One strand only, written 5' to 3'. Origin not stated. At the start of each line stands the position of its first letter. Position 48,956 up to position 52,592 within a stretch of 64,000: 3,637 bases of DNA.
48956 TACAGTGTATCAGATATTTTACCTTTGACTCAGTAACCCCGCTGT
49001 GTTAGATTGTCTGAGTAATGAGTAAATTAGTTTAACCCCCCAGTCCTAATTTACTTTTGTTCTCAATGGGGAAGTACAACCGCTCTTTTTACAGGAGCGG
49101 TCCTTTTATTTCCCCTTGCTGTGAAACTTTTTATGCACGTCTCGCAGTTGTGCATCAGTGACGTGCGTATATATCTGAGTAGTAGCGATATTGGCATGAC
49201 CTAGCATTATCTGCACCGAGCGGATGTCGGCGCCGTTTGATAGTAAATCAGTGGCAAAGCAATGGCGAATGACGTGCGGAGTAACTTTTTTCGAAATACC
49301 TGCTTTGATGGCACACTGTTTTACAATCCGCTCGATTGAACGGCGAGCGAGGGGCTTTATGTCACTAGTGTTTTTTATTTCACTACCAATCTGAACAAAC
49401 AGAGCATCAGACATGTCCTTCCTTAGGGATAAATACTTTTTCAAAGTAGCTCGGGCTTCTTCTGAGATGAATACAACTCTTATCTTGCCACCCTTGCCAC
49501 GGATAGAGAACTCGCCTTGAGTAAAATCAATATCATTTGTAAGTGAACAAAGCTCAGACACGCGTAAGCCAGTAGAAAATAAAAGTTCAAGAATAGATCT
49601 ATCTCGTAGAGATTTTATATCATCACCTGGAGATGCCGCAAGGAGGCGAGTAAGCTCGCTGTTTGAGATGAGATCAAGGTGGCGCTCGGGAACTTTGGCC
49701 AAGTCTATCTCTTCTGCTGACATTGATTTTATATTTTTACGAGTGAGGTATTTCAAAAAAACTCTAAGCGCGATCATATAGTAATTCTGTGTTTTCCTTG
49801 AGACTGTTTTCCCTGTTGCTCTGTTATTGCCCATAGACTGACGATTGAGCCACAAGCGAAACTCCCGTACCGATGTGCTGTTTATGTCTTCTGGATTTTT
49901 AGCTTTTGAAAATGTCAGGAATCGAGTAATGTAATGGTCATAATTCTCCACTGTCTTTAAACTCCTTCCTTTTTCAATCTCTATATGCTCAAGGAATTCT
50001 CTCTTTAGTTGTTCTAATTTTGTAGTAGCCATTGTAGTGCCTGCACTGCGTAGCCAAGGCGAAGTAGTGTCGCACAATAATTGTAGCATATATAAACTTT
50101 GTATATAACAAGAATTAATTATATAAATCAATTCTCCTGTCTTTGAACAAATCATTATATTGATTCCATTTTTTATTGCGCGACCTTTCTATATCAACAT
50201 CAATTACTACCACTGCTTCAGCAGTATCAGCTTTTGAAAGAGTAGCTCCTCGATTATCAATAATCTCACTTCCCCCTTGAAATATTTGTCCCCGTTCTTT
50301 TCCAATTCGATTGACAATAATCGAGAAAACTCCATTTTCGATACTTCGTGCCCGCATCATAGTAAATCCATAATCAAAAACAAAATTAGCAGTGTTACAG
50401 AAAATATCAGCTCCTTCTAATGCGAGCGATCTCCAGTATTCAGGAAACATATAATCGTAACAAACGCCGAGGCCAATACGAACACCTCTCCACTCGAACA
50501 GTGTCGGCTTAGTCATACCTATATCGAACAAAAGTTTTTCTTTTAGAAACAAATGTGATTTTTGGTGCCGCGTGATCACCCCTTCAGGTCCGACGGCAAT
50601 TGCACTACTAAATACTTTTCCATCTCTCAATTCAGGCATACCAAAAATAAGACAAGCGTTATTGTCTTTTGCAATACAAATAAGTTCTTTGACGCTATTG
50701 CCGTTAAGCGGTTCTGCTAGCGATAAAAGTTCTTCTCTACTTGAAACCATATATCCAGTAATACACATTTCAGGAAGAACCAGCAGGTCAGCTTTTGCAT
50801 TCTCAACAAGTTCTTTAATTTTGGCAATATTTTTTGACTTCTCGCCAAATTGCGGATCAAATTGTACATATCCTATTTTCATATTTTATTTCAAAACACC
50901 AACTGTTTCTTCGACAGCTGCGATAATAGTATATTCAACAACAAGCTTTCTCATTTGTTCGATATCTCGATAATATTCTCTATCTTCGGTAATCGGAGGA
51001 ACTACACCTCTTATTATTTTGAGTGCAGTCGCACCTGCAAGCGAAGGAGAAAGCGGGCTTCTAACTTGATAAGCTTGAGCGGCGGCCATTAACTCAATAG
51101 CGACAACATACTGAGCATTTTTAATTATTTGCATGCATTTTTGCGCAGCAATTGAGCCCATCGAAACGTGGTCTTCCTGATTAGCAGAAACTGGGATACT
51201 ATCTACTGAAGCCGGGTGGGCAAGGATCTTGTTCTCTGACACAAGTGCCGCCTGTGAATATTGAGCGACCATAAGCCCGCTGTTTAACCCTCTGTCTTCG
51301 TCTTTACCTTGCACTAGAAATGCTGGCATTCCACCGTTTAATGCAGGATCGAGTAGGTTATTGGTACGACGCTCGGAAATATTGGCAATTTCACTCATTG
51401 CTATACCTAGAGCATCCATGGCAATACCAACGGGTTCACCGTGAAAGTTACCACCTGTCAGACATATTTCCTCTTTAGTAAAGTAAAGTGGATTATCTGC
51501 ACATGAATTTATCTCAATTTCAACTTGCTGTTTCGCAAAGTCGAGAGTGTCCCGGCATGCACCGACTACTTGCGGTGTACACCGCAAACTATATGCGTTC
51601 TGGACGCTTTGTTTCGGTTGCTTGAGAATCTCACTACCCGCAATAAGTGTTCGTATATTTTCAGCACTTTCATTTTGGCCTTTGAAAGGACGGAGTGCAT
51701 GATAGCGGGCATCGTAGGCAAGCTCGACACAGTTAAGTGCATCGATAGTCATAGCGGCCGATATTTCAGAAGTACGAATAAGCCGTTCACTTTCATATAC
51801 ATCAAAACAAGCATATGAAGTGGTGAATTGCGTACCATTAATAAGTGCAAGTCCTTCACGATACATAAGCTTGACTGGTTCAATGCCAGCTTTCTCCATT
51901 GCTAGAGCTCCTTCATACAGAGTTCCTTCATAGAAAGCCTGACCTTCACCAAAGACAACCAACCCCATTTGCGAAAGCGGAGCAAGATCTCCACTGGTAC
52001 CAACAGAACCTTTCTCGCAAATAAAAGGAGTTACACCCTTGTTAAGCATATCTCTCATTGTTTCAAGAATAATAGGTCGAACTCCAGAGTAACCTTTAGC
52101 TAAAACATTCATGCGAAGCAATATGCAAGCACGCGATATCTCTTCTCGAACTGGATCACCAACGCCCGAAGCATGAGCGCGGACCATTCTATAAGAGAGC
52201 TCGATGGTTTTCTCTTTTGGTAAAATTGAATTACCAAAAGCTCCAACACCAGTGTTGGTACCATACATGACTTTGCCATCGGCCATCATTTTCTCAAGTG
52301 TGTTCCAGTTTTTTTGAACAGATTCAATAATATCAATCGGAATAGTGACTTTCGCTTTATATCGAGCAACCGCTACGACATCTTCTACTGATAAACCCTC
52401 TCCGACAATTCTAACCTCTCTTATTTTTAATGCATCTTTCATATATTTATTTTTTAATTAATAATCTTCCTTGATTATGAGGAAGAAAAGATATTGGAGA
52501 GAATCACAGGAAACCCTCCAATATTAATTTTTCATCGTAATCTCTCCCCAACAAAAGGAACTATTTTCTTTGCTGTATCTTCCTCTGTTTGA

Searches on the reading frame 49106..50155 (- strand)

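Call 63: search_protein_families(library=pfam, proteins=[window:49106-50155:-], max_evalue=0.001)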
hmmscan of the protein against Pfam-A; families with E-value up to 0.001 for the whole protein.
window:49106-50155:- (349 aa): 4 families
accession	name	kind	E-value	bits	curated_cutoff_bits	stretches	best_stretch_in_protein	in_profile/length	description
PF00589.27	Phage_integrase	-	3.2e-44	151.2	27.1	1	164-334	4-170/172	Phage integrase family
PF13495.12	Phage_int_SAM_4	-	1.2e-12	48.4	27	1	53-106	4-56/85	Phage integrase, N-terminal SAM-like domain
PF02899.23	Phage_int_SAM_1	-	1.7e-11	44.7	22.3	1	53-140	3-82/83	Phage integrase, N-terminal SAM-like domain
PF13102.12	Phage_int_SAM_5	-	3.1e-06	27.9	22.3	1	54-142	6-87/98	Phage integrase SAM-like domain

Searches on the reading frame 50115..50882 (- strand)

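Call 63: search_protein_families(library=pfam, proteins=[window:50115-50882:-], max_evalue=0.001)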
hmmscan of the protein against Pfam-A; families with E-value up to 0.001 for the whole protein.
window:50115-50882:- (255 aa): 1 family
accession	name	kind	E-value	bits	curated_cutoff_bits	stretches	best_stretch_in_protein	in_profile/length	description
PF00795.27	CN_hydrolase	-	4.9e-43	147.7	23.2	1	2-235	1-252/256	Carbon-nitrogen hydrolase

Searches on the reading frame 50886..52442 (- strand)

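Call 63: search_protein_families(library=pfam, proteins=[window:50886-52442:-], max_evalue=0.001)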
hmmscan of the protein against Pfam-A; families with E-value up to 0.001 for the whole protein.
window:50886-52442:- (518 aa): 1 family
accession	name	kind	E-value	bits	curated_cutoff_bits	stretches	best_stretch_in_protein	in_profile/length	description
PF00221.24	Lyase_aromatic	-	5.7e-179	596.1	27.3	1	17-477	1-464/466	Aromatic amino acid lyase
